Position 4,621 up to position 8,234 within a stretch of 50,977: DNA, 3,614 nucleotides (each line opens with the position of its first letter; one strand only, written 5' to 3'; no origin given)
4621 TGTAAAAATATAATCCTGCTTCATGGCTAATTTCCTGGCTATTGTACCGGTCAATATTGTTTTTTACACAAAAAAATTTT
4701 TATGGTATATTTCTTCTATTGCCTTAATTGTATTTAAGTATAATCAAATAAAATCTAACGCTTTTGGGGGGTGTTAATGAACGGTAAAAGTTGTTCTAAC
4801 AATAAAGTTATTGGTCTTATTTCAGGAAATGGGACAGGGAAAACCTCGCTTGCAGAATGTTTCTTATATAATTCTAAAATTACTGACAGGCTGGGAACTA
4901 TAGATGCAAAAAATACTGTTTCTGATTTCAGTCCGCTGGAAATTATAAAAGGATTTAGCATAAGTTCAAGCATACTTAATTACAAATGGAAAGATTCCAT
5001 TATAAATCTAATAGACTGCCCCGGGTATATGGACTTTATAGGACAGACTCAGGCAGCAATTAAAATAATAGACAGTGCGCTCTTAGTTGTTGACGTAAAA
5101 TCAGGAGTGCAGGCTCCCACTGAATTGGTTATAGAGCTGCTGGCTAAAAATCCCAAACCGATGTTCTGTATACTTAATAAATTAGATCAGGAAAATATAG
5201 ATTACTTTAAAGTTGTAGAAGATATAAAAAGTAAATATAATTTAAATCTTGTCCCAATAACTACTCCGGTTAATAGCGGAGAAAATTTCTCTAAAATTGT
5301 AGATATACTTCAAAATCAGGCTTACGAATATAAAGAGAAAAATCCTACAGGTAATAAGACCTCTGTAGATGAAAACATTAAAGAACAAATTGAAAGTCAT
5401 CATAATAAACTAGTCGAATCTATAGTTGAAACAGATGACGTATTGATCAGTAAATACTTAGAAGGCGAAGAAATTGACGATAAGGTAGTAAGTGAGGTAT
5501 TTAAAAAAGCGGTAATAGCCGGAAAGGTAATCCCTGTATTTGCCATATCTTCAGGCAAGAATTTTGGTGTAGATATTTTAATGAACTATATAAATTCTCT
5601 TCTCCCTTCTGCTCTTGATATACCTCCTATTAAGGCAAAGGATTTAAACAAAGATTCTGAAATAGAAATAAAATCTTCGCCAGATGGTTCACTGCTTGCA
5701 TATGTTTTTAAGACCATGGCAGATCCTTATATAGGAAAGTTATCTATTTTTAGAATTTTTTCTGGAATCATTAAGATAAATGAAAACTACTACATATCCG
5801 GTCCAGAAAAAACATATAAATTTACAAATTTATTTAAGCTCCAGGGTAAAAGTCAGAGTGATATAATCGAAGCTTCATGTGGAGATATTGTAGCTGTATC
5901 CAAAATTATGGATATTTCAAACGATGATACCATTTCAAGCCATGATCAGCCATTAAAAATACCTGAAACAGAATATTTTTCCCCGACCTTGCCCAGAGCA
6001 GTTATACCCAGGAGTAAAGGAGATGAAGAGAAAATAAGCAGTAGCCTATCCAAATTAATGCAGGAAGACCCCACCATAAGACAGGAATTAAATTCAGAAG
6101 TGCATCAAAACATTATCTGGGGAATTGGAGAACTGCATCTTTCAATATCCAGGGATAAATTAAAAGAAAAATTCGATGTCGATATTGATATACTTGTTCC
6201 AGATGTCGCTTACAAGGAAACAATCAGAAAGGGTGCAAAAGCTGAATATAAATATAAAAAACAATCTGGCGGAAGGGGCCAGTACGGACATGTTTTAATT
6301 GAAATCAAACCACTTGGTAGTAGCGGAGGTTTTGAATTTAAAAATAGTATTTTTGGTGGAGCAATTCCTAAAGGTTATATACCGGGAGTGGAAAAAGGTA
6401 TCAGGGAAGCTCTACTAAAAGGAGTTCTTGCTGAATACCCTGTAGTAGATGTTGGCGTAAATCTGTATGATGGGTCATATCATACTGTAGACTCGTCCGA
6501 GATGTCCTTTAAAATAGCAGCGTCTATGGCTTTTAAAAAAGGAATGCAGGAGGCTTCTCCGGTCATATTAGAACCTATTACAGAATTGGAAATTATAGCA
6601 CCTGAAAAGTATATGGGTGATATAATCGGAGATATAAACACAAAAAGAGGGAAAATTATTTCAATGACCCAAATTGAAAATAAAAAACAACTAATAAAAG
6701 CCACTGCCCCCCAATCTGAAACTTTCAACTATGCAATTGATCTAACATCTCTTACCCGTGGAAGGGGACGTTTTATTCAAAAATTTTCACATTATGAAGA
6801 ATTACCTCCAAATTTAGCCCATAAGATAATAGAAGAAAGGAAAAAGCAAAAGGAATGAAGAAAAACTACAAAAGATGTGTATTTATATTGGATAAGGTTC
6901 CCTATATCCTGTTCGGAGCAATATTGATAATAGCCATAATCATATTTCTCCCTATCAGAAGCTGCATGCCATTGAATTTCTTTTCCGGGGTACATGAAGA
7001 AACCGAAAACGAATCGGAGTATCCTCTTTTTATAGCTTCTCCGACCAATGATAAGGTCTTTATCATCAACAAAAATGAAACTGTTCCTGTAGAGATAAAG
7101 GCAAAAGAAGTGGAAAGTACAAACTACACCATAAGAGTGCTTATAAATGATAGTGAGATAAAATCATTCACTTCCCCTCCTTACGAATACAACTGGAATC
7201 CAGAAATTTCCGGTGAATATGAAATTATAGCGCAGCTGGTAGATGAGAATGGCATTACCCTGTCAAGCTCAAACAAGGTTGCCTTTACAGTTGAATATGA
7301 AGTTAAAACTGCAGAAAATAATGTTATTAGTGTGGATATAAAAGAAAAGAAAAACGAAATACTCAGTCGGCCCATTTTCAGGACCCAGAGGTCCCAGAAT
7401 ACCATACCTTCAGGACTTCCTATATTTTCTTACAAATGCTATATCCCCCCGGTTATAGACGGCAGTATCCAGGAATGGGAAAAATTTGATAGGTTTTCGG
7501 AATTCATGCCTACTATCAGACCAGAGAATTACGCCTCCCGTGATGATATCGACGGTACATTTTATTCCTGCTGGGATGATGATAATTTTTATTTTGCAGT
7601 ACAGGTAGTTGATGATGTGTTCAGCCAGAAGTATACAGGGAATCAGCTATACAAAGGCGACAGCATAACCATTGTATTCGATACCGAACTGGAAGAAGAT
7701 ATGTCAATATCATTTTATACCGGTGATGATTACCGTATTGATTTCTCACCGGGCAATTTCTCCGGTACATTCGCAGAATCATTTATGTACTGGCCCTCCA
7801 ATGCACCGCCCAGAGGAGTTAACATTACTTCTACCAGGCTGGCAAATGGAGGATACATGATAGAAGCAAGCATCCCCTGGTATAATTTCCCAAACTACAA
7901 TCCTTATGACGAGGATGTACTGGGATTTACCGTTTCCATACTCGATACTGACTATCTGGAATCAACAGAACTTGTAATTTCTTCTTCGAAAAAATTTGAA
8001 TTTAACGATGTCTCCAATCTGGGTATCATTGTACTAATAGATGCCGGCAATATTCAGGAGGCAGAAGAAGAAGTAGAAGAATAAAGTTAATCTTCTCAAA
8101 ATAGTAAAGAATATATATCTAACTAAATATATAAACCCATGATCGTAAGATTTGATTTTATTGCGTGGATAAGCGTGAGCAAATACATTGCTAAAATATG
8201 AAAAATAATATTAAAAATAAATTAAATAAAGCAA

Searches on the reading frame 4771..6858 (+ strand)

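Call 86: search_protein_families(library=pfam, proteins=[window:4771-6858:+], max_evalue=1e-8)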
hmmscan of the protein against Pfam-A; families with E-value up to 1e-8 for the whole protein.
window:4771-6858:+ (695 aa): 5 families
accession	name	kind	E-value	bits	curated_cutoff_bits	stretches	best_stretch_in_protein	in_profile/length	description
PF03764.24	EFG_IV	-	2.5e-46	156.8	24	1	477-596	1-121/121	Elongation factor G, domain IV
PF00009.33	GTP_EFTU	-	3.9e-34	118.3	26.5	1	14-280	6-188/188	Elongation factor Tu GTP binding domain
PF00679.30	EFG_C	-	5.4e-26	90.9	27.9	1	599-684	2-87/89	Elongation factor G C-terminus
PF14492.12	EFG_III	-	1.4e-21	76.7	27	1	405-473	4-72/75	Elongation Factor G, domain III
PF22042.2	EF-G_D2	-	5.6e-11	42.8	27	1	310-389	4-82/84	Elongation factor G domain 2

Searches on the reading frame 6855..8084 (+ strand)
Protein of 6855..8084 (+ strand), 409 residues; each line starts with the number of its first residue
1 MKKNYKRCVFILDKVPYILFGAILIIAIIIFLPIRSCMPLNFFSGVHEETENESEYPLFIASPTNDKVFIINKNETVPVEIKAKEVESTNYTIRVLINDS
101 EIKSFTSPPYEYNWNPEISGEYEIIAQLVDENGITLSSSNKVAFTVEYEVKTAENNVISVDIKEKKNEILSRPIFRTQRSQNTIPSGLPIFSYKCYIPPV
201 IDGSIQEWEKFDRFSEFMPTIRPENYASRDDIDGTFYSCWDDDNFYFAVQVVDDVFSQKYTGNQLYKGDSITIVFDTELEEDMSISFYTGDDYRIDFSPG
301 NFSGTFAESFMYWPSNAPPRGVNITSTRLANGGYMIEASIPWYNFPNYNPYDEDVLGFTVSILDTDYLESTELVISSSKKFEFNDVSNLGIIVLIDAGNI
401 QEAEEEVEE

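Call 86: search_protein_families(library=pfam, proteins=[window:6855-8084:+], max_evalue=1e-8)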
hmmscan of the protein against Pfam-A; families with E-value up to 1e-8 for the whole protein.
window:6855-8084:+ (409 aa): 1 family
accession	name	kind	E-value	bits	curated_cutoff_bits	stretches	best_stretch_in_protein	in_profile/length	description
PF06452.16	CBM9_1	-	1.1e-16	61.8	23.4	1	222-396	21-184/185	Carbohydrate family 9 binding domain-like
